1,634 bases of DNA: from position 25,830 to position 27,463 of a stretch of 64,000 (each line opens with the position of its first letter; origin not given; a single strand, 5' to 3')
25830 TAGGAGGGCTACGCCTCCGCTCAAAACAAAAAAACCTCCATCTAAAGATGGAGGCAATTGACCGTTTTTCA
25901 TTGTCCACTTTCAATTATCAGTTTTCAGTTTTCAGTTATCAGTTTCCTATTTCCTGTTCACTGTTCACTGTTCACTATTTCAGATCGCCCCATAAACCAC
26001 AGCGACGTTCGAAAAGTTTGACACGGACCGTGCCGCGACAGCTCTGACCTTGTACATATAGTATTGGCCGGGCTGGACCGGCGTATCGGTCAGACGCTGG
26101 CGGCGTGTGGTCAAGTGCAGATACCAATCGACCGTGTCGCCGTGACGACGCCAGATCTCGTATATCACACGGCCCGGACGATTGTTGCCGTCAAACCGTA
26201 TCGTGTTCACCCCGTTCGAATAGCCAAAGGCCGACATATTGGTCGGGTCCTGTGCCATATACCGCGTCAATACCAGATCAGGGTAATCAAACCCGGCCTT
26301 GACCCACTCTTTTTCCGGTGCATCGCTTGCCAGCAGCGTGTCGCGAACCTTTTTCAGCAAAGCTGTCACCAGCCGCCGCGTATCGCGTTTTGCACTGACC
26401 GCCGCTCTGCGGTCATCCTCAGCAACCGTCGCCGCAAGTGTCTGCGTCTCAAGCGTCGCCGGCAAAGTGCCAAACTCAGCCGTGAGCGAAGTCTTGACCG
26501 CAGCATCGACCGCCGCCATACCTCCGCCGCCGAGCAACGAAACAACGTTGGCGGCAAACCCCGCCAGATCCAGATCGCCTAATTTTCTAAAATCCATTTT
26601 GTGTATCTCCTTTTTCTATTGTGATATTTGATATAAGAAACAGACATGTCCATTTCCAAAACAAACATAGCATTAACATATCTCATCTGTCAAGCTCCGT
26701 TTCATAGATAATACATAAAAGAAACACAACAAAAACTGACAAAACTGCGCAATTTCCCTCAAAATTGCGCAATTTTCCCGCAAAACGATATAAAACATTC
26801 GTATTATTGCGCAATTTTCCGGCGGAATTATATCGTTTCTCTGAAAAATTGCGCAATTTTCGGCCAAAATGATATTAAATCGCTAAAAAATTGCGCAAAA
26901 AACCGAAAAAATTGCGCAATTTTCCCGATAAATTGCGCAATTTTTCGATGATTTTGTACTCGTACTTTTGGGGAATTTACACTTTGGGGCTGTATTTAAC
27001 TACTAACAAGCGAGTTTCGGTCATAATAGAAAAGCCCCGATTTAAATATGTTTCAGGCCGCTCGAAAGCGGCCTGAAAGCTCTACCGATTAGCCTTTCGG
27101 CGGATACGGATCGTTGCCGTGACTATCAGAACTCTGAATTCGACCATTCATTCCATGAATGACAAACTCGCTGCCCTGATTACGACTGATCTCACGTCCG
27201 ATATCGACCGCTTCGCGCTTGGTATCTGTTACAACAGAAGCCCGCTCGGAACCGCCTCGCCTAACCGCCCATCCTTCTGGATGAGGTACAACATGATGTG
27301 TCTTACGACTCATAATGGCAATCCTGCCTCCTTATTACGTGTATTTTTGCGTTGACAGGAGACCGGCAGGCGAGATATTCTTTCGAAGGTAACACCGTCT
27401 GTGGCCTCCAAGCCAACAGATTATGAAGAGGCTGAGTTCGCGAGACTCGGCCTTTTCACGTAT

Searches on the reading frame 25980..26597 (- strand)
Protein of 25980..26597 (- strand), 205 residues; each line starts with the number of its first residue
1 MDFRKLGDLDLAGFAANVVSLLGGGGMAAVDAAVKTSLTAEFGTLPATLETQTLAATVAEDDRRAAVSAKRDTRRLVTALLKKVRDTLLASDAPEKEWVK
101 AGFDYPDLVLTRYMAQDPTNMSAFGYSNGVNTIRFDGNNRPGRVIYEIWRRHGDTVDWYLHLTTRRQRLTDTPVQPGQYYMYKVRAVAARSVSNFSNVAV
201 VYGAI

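Call 7: search_protein_families(library=pfam, proteins=[window:25980-26597:-], max_evalue=0.01)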
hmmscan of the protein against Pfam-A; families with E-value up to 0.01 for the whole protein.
window:25980-26597:- (205 aa): 0 families

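Call 11: find_encoding_contigs(protein=window:25980-26597:-, flank=10000, max_places=10)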
Protein window:25980-26597:- (205 aa): 2 contigs read that carry it; 2 places shown.
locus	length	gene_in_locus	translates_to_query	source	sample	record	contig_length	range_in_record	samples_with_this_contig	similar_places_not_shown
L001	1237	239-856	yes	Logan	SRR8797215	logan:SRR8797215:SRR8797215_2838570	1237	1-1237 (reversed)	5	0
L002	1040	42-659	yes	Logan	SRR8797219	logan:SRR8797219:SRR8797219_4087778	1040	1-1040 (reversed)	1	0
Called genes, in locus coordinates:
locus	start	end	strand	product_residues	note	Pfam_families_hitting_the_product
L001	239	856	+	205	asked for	-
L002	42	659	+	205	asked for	-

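Call 32: find_homologous_proteins(query=window:25980-26597:-)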
Query window:25980-26597:- (205 aa): 109 proteins with E <= 0.001 among 1718 candidates.
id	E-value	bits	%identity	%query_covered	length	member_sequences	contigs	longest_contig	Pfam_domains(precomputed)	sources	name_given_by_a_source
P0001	1.7e-130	450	100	100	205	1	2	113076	-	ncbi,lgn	-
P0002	1.5e-115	401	87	100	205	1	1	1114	-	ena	-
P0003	1.0e-114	399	86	100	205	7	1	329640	-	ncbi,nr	ncbi:MAG: hypothetical protein IPK98_00640 [Chloracidobacterium sp.]|nr:hypothetical protein [Chlora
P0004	8.6e-106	370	81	100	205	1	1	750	-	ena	-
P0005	2.6e-102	358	79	100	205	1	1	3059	-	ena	-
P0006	2.7e-89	316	69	100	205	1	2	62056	-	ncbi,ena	-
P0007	1.5e-87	310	70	100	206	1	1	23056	-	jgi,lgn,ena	-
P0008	3.7e-86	306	71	100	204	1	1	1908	-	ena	-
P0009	8.1e-86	305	69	100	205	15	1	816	-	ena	-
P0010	1.1e-85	304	68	100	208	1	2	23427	-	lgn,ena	-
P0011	1.6e-85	304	68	100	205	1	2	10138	-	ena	-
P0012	1.7e-85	303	68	100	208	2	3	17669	-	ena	-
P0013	6.7e-85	302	68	100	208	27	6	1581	-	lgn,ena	-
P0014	1.8e-84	300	68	100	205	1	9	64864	-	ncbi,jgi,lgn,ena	jgi:hypothetical protein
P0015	2.2e-84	300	68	100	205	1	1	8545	-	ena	-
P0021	2.1e-73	264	60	100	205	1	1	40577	-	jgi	jgi:hypothetical protein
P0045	5.0e-67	243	56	100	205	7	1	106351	-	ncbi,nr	ncbi:MAG: hypothetical protein KF881_13385 [Acidobacteria bacterium]|nr:hypothetical protein [Acidob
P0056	9.7e-64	232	53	100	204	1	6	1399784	-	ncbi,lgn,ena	-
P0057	1.3e-63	232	55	99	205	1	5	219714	-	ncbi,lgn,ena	-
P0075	5.0e-57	211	50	100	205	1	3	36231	-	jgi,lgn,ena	jgi:hypothetical protein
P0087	7.9e-50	187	49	100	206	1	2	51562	-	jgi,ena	-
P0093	2.8e-45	172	47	100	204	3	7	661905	-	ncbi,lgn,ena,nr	ncbi:MAG: hypothetical protein IPO41_16620 [Acidobacteria bacterium]|nr:hypothetical protein [Acidob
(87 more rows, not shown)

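Call 33: find_encoding_contigs(protein=P0006, flank=6000, max_places=2)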
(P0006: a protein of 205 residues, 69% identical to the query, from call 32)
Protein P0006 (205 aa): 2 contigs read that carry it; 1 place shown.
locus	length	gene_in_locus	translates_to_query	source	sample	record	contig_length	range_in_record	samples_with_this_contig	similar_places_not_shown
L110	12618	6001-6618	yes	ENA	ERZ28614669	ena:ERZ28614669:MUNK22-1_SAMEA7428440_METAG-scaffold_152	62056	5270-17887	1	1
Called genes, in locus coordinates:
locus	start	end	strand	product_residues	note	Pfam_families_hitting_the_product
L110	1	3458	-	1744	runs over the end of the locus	PF05593:RHS_repeat (faint), PF25023:TEN_YD-shell (weak)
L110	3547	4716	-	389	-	PF13517:FG-GAP_3, PF01839:FG-GAP (weak), PF13517:FG-GAP_3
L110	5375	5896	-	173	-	-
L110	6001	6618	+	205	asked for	-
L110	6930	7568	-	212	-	PF01351:RNase_HII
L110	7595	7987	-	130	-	PF03992:ABM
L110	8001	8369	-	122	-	PF01245:Ribosomal_L19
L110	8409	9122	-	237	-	PF01746:tRNA_m1G_MT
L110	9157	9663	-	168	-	PF01782:RimM, PF05239:PRC, PF24986:PRC_RimM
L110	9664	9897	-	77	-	PF13083:KH_KhpA-B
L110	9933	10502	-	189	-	-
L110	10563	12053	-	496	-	PF02881:SRP54_N, PF00448:SRP54, PF13401:AAA_22 (weak), PF02978:SRP_SPB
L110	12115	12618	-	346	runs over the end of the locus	PF01075:Glyco_transf_9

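Call 34: find_encoding_contigs(protein=P0014, flank=6000, max_places=2)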
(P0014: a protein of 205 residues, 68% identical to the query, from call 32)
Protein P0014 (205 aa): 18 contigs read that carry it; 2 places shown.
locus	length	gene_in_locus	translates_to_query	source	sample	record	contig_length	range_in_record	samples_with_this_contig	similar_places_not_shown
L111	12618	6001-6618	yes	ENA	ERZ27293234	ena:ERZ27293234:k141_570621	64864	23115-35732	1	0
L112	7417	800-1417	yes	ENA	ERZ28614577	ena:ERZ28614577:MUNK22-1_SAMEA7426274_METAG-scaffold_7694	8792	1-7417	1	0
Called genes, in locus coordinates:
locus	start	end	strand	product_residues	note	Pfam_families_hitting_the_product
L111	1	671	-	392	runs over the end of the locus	PF13439:Glyco_transf_4, PF13579:Glyco_trans_4_4, PF00534:Glycos_transf_1, PF13692:Glyco_trans_1_4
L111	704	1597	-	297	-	PF00535:Glycos_transf_2, PF10111:Glyco_tranf_2_2, PF13641:Glyco_tranf_2_3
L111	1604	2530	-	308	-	PF00535:Glycos_transf_2, PF13641:Glyco_tranf_2_3, PF13632:Glyco_trans_2_3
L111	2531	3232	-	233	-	PF13489:Methyltransf_23, PF07021:MetW, PF13847:Methyltransf_31, PF08241:Methyltransf_11, PF08242:Methyltransf_12, PF13649:Methyltransf_25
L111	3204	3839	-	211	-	PF00132:Hexapep, PF14602:Hexapep_2 (faint)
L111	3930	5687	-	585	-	PF01943:Polysacc_synt, PF01554:MatE, PF13440:Polysacc_synt_3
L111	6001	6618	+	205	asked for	-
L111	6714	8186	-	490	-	PF04244:DPRP, PF03441:FAD_binding_7 (weak)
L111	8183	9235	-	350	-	PF00144:Beta-lactamase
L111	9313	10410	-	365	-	PF03441:FAD_binding_7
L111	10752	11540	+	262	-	PF12146:Hydrolase_4, PF00561:Abhydrolase_1, PF12697:Abhydrolase_6, PF06821:Ser_hydrolase (faint)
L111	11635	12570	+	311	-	PF12697:Abhydrolase_6 (weak)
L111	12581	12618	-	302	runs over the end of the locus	PF00144:Beta-lactamase, PF13354:Beta-lactamase2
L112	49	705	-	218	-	-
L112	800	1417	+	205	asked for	-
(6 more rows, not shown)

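Call 35: find_encoding_contigs(protein=P0045, flank=6000, max_places=2)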
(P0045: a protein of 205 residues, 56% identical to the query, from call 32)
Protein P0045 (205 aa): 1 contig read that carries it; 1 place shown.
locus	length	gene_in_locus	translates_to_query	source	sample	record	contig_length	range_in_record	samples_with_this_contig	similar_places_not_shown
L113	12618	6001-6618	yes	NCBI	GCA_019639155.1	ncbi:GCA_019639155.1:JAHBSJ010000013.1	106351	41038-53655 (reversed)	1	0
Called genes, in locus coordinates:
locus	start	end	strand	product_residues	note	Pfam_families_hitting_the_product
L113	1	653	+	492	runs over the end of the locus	PF02463:SMC_N, PF13175:AAA_15, PF13476:AAA_23, PF13175:AAA_15, PF13304:AAA_21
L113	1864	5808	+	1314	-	PF04313:HSDR_N, PF04480:DUF559, PF18741:MTES_1575 (weak), PF04851:ResIII, PF18766:SWI2_SNF2, PF22679:T1R_D3-like, PF11867:T1RH-like_C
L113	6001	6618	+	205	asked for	-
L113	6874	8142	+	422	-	PF01134:GIDA (faint), PF01266:DAO (faint), PF03486:HI0933_like (faint), PF07992:Pyr_redox_2, PF13450:NAD_binding_8 (weak), PF13454:NAD_binding_9 (faint), PF00070:Pyr_redox, PF22366:NDH2_C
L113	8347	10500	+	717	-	PF08450:SGL (faint), PF20067:SSL_N (faint)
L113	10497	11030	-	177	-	PF12773:DZR (weak), PF13240:Zn_Ribbon_1, PF24463:DUF7577 (weak)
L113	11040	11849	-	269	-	PF08032:SpoU_sub_bind, PF00588:SpoU_methylase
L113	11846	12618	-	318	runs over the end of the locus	-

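Call 36: find_encoding_contigs(protein=P0056, flank=6000, max_places=2)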
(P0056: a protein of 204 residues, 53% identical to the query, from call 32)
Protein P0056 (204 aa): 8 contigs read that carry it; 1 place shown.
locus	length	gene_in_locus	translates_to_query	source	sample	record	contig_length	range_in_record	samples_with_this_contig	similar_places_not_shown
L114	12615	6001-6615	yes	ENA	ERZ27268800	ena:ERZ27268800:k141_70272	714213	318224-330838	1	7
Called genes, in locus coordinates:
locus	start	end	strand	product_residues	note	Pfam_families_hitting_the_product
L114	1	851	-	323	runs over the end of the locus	PF00535:Glycos_transf_2, PF10111:Glyco_tranf_2_2, PF13641:Glyco_tranf_2_3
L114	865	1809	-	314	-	PF00535:Glycos_transf_2, PF13641:Glyco_tranf_2_3, PF10111:Glyco_tranf_2_2 (faint), PF13632:Glyco_trans_2_3 (weak)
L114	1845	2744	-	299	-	-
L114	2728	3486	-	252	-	PF05050:Methyltransf_21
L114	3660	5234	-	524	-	PF01943:Polysacc_synt, PF01554:MatE, PF13440:Polysacc_synt_3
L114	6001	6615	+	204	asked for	-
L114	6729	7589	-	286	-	PF13274:SocA_Panacea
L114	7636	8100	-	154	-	-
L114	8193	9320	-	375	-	-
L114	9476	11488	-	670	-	PF13667:ThiC-associated, PF01964:ThiC_Rad_SAM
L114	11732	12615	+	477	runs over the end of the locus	PF13520:AA_permease_2, PF00324:AA_permease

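Call 39: find_encoding_contigs(protein=P0003, flank=10000, max_places=1)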
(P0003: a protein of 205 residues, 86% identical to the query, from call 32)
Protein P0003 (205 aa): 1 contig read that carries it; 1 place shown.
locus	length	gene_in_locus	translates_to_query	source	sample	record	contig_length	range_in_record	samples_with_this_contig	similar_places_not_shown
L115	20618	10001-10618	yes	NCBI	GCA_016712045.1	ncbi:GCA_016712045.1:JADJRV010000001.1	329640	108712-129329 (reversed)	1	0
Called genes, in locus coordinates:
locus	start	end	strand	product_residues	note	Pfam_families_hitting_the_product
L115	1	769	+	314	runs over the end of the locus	-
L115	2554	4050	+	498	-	PF02518:HATPase_c (faint), PF13589:HATPase_c_3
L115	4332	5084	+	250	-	-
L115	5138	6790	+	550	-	PF10593:Z1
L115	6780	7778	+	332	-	PF14390:DUF4420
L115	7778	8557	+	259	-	PF22879:AIPR_N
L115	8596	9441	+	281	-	PF10592:AIPR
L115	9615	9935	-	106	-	-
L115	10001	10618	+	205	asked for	-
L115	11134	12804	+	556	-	PF00069:Pkinase, PF01636:APH (faint), PF07714:PK_Tyr_Ser-Thr, PF03109:ABC1 (weak)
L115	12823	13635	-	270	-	PF07238:PilZ (faint)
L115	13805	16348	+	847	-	PF00521:DNA_topoisoIV, PF03989:DNA_gyraseA_C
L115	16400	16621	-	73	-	-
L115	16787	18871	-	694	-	PF13620:CarboxypepD_reg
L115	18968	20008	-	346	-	PF05496:RuvB_N, PF00004:AAA, PF07728:AAA_5 (faint), PF17864:AAA_lid_4, PF05491:WHD_RuvB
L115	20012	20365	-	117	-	PF02517:Rce1-like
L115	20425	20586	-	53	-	-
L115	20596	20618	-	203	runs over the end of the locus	PF01330:RuvA_N, PF00633:HHH (faint), PF14520:HHH_5, PF07499:RuvA_C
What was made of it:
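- Gene callers annotate ORFs over the arrays, since 21 nt is 7 codons (calls 33, 34, 39).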

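Call 40: find_encoding_contigs(protein=P0057, flank=5000, max_places=2)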
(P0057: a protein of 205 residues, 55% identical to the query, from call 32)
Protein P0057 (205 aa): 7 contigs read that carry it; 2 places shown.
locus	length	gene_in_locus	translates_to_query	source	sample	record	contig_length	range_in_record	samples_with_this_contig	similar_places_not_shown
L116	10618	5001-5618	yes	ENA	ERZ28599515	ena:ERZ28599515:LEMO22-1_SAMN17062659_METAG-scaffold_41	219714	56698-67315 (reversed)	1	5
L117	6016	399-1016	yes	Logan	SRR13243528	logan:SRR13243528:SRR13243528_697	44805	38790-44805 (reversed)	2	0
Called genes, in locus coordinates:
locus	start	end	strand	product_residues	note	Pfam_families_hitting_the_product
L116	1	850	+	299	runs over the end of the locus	-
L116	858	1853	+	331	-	PF02086:MethyltransfD12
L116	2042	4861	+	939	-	PF04313:HSDR_N, PF04851:ResIII, PF18766:SWI2_SNF2, PF00270:DEAD (faint), PF22679:T1R_D3-like, PF11867:T1RH-like_C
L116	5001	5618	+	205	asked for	-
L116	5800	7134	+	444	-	PF01134:GIDA (faint), PF01266:DAO (faint), PF03486:HI0933_like (faint), PF07992:Pyr_redox_2, PF13450:NAD_binding_8 (weak), PF13454:NAD_binding_9 (faint), PF00070:Pyr_redox, PF22366:NDH2_C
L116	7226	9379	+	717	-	-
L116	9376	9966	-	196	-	PF12773:DZR (weak), PF13240:Zn_Ribbon_1 (weak)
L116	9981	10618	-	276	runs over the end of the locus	PF08032:SpoU_sub_bind, PF00588:SpoU_methylase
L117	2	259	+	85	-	?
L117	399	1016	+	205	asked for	-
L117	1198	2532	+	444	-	PF01134:GIDA (faint), PF01266:DAO (faint), PF03486:HI0933_like (faint), PF07992:Pyr_redox_2, PF13450:NAD_binding_8 (weak), PF13454:NAD_binding_9 (faint), PF00070:Pyr_redox, PF22366:NDH2_C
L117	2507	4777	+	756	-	-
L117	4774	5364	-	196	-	PF12773:DZR (weak), PF13240:Zn_Ribbon_1 (weak)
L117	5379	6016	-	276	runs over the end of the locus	PF08032:SpoU_sub_bind, PF00588:SpoU_methylase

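Call 41: find_encoding_contigs(protein=P0093, flank=5000, max_places=2)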
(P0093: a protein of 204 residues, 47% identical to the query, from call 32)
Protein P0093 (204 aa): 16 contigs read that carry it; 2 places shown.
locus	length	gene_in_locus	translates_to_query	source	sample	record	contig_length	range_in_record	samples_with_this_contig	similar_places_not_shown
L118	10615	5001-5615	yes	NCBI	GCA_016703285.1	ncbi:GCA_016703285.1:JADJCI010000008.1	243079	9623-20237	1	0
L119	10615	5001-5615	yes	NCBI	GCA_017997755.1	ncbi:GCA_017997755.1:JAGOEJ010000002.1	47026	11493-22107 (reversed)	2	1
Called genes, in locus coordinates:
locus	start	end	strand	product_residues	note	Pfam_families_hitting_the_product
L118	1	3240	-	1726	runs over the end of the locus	PF05593:RHS_repeat (faint), PF20041:DUF6443 (weak), PF25023:TEN_YD-shell (weak)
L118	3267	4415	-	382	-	PF01839:FG-GAP (faint), PF13517:FG-GAP_3 (weak)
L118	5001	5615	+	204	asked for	-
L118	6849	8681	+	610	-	PF17755:UvrA_DNA-bind (weak), PF02463:SMC_N (faint), PF13304:AAA_21 (faint), PF00005:ABC_tran (weak)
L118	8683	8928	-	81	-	-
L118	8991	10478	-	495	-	-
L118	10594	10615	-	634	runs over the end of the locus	PF02493:MORN (weak), PF05641:Agenet (faint), PF02493:MORN (weak)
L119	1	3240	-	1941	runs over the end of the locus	PF05593:RHS_repeat (faint), PF20041:DUF6443 (weak), PF25023:TEN_YD-shell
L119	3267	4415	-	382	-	PF01839:FG-GAP (faint), PF13517:FG-GAP_3 (weak)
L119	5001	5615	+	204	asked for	-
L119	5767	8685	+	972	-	PF00005:ABC_tran (faint), PF02463:SMC_N (faint), PF13175:AAA_15 (faint), PF13191:AAA_16 (faint), PF13304:AAA_21 (faint), PF13401:AAA_22 (faint), PF17760:UvrA_inter, PF17755:UvrA_DNA-bind (weak), +3 more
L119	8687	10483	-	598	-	-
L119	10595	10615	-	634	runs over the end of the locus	PF02493:MORN (weak), PF05641:Agenet (faint), PF02493:MORN (weak)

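Call 51: predict_structure(alignment_id=A2)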
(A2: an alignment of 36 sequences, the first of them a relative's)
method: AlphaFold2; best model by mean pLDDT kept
length: 205 residues; sequences in the alignment: 36
mean_pLDDT: 90.9   pTM: 0.48
mean pLDDT of the five models: 90.9, 90.3, 89.3, 88.9, 86.6
residues with pLDDT >= 90: 150; 70-90: 49; 50-70: 6; < 50: 0
segments of 3 or more residues with pLDDT < 50: none
pLDDT, mean of each block of 10 residues (from residue 1): 93 94 87 92 95 95 95 96 93 91 77 86 87 91 92 92 93 88 93 94 81
secondary structure, 60 per line:
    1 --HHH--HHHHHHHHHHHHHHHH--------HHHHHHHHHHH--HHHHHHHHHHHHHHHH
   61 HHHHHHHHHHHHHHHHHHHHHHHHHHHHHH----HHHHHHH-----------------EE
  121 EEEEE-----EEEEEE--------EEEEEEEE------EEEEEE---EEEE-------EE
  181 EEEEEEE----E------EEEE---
elements in order: H8-23 H32-42 H45-90 H95-101 E119-125 E131-136 E145-152 E159-164 E168-171 E179-187 E199-202
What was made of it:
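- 25980..26597 (-): Gene for a conserved 205-aa protein with an N-terminal helical domain (residues 8-101) and a C-terminal FN3-like sandwich. It has no Pfam or PHROG match. The RBS GGAGAT is at 26605-26610. AF2 model with pLDDT 90.9 (call 51).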

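Call 54: fold_search(model_id=the predicted structure, library=pdb)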
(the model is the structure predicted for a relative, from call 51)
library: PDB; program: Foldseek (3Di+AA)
matches with E <= 10: 1956; with E <= 0.001: 469
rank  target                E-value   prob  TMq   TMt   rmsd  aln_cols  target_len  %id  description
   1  8orl_B                6.9e-07  1.00  0.37  0.68   3.4        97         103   16  Crystal structure of the S23226G missense variant of titin domain Fn3-56 (released 2023-08-23)
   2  4bqb_C                7.8e-07  1.00  0.40  0.41   2.8        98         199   15  Crystal structure of the FN5 and FN6 domains of NEO1, form 2 (released 2013-06-12)
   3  8oq9_B                7.8e-07  1.00  0.36  0.67   3.5        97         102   16  Crystal structure of the titin domain Fn3-56 (released 2023-08-23)
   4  6p67_I                8.3e-07  1.00  0.39  0.41   2.8       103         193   16  Crystal Structure of a Complex of human IL-7Ralpha with an anti-IL-7Ralpha 2B8 Fab (released 2019-09-04)
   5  4bqc_A                8.9e-07  1.00  0.41  0.42   2.3        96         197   16  Crystal structure of the FN5 and FN6 domains of NEO1 bound to SOS (released 2013-06-12)
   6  6p67_K                1.4e-06  1.00  0.39  0.42   2.8       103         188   16  Crystal Structure of a Complex of human IL-7Ralpha with an anti-IL-7Ralpha 2B8 Fab (released 2019-09-04)
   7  1i1r_A                1.4e-06  1.00  0.38  0.26   2.8       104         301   17  CRYSTAL STRUCTURE OF A CYTOKINE/RECEPTOR COMPLEX (released 2001-03-28)
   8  4nn5_B                1.5e-06  1.00  0.38  0.39   2.6       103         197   16  Cytokine receptor complex - Crystal form 1A (released 2014-03-19)
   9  5fm4_B                1.5e-06  1.00  0.38  0.66   3.4        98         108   19  Structure of the C-terminally extended domain My4 of human myomesin (space group P21) (released 2016-11-23)
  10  6pol_E                1.9e-06  1.00  0.38  0.73   3.2        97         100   22  Crystal structure of the human NELL1 EGF1-3-Robo3 FN1 complex (released 2020-05-06)
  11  1bqu_B                2.0e-06  1.00  0.38  0.36   2.7       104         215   17  CYTOKYNE-BINDING REGION OF GP130 (released 1998-08-26)
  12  4urt_B                2.1e-06  1.00  0.38  0.38   2.7        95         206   17  The crystal structure of a fragment of netrin-1 in complex with FN5- FN6 of DCC (released 2014-09-10)
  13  6pol_C                2.2e-06  1.00  0.38  0.72   3.2        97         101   22  Crystal structure of the human NELL1 EGF1-3-Robo3 FN1 complex (released 2020-05-06)
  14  8oq9_A                2.2e-06  1.00  0.37  0.69   3.2        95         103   17  Crystal structure of the titin domain Fn3-56 (released 2023-08-23)
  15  3p4l                  2.4e-06  1.00  0.39  0.40   2.6        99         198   13  Crystal structure of a hemojuvelin-binding fragment of neogenin (released 2010-11-17)
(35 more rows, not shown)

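Call 62: find_encoding_contigs(protein=P0021, flank=4000, max_places=1)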
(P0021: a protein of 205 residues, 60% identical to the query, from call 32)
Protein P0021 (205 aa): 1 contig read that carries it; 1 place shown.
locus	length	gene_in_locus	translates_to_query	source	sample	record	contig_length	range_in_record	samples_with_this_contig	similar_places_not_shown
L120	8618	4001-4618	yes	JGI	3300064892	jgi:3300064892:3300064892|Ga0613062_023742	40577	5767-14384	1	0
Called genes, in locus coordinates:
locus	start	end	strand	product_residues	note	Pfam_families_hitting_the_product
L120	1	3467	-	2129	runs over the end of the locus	PF01839:FG-GAP (faint), PF13517:FG-GAP_3 (weak)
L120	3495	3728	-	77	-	-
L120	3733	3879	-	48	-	-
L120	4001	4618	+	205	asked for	-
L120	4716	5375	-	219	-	-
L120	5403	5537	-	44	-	-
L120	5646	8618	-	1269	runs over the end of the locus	PF02463:SMC_N, PF13175:AAA_15, PF13304:AAA_21 (faint), PF02463:SMC_N, PF06470:SMC_hinge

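Call 63: find_encoding_contigs(protein=P0087, flank=4000, max_places=1)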
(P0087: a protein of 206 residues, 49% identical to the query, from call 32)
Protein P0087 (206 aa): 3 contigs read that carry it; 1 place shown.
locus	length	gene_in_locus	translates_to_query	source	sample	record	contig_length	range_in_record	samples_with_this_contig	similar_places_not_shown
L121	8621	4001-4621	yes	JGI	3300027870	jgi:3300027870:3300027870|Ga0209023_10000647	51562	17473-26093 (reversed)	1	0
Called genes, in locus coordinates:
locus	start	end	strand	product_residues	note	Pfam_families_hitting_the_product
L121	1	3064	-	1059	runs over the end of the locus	PF07494:Reg_prop (faint), PF08450:SGL (faint), PF07495:Y_Y_Y (weak), PF07730:HisKA_3, PF02518:HATPase_c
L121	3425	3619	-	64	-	-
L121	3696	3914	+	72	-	-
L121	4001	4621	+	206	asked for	-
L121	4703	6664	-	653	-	PF09853:DUF2080 (faint), PF01839:FG-GAP (faint), PF13517:FG-GAP_3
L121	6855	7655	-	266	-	PF13085:Fer2_3, PF12838:Fer4_7 (faint), PF13183:Fer4_8, PF13534:Fer4_17 (weak)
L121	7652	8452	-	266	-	-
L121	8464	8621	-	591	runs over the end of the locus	PF00890:FAD_binding_2, PF07992:Pyr_redox_2 (weak), PF02910:Succ_DH_flav_C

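Call 64: find_encoding_contigs(protein=P0075, flank=4000, max_places=1)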
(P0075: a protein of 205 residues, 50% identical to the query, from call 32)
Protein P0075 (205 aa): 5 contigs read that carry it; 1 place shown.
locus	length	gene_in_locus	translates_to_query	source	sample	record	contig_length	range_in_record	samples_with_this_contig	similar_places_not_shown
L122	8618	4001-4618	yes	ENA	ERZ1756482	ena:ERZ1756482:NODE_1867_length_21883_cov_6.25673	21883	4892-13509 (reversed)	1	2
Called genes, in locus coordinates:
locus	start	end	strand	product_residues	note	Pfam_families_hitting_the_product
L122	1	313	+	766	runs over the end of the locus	PF09137:Glucodextran_N, PF00723:Glyco_hydro_15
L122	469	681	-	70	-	PF00581:Rhodanese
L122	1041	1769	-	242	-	PF13645:YkuD_2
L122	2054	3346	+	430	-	PF26410:GH5_mannosidase, PF00150:Cellulase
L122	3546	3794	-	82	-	-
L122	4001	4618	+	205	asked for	-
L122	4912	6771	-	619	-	-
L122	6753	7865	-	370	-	PF00145:DNA_methylase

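Call 73: find_related_loci(query=A2, collection=viral_contigs, flank=3000)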
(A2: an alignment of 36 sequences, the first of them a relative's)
Query A2 (205 aa) in viral_contigs; peptide patterns used: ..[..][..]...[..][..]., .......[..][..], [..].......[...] (x = any residue, [..] = any of these).
116 stretches matched a pattern, but none encodes a relative of the query by tblastn (E <= 1e-3).

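Call 74: search_protein_families(library=phrogs, proteins=[window:25980-26597:-], max_evalue=0.01)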
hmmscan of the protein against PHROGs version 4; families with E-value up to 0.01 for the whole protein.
window:25980-26597:- (205 aa): 0 families
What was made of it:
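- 25980..26597 (-): No PHROG match (call 74).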

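Call 75: list_cluster_members(proteins=[P0001, P0006, P0014])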
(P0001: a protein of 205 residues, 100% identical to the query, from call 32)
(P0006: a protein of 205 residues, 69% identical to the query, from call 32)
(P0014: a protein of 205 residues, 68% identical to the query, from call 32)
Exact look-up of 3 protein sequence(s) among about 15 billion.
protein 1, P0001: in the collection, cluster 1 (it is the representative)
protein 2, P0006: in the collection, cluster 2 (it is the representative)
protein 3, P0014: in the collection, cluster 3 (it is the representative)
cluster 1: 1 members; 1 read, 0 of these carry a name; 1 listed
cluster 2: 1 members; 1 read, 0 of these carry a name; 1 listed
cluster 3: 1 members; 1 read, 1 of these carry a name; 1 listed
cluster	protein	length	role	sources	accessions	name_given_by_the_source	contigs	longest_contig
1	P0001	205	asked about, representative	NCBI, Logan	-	-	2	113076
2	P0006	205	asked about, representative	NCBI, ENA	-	-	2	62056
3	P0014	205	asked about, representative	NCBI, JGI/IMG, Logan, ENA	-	hypothetical protein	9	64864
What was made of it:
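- Tried and rejected: Source genome name: the exact protein is in NCBI and Logan records without a name (calls 11, 75).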

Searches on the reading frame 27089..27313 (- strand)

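Call 7: search_protein_families(library=pfam, proteins=[window:27089-27313:-], max_evalue=0.01)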
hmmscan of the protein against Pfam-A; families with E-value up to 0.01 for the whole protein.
window:27089-27313:- (74 aa): 1 family
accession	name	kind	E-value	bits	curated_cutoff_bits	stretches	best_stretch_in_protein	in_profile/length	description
PF09954.14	DUF2188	-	1.8e-23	82.9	22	1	6-65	1-62/62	Uncharacterized protein conserved in bacteria (DUF2188)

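Call 74: search_protein_families(library=phrogs, proteins=[window:27089-27313:-], max_evalue=0.01)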
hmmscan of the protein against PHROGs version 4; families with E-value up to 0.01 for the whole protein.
window:27089-27313:- (74 aa): 2 families
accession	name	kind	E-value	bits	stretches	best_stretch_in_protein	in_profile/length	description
phrog_3220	-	unknown function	1e-28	100.4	1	4-74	3-74/74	-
phrog_22338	-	unknown function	8.5e-10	40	1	10-74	142-207/207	-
